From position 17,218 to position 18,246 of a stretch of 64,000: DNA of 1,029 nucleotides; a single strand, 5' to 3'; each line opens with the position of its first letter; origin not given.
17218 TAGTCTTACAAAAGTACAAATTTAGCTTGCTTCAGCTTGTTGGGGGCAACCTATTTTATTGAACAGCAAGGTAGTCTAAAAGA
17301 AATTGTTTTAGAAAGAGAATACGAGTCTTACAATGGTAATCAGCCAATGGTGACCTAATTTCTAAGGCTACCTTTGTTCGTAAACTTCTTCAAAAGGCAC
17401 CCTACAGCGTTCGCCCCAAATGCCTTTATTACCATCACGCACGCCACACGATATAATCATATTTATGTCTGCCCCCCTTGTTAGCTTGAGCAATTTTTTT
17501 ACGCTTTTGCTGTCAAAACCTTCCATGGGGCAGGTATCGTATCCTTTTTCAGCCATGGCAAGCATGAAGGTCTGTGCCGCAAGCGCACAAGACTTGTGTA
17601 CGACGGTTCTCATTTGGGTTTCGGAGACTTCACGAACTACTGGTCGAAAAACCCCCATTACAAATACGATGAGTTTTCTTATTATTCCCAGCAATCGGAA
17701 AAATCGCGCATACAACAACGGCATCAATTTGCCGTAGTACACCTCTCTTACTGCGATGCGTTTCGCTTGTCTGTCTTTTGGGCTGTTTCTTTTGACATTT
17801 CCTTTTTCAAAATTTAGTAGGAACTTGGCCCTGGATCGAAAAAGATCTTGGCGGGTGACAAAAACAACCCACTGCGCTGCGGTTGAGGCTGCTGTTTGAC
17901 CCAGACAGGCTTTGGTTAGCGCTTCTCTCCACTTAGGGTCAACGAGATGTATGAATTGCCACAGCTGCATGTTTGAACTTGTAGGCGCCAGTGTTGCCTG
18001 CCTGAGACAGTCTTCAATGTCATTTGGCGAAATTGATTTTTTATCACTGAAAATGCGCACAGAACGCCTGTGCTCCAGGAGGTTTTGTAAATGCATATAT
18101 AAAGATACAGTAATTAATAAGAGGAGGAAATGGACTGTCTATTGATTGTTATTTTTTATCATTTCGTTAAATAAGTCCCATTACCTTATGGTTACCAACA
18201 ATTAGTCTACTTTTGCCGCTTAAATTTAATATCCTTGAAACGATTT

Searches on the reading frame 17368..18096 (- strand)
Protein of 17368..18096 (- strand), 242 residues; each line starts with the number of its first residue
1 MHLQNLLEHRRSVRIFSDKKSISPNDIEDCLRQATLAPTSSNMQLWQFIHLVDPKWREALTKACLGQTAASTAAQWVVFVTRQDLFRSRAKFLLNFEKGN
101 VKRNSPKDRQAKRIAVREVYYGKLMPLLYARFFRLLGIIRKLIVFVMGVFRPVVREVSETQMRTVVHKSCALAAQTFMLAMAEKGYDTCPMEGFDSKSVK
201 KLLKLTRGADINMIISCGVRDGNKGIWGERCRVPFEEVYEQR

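Call 73: search_protein_families(library=pfam, proteins=[window:17368-18096:-], max_evalue=0.00001)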
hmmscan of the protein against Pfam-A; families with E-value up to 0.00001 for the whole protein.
window:17368-18096:- (242 aa): 2 families
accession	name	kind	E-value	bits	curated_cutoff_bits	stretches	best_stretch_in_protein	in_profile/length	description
PF00881.29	Nitroreductase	-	1e-30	107.6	23.5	1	8-218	2-166/167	Nitroreductase family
PF14512.11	TM1586_NiRdase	-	3.4e-06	27.3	27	0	10-49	142-182/215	Putative TM nitroreductase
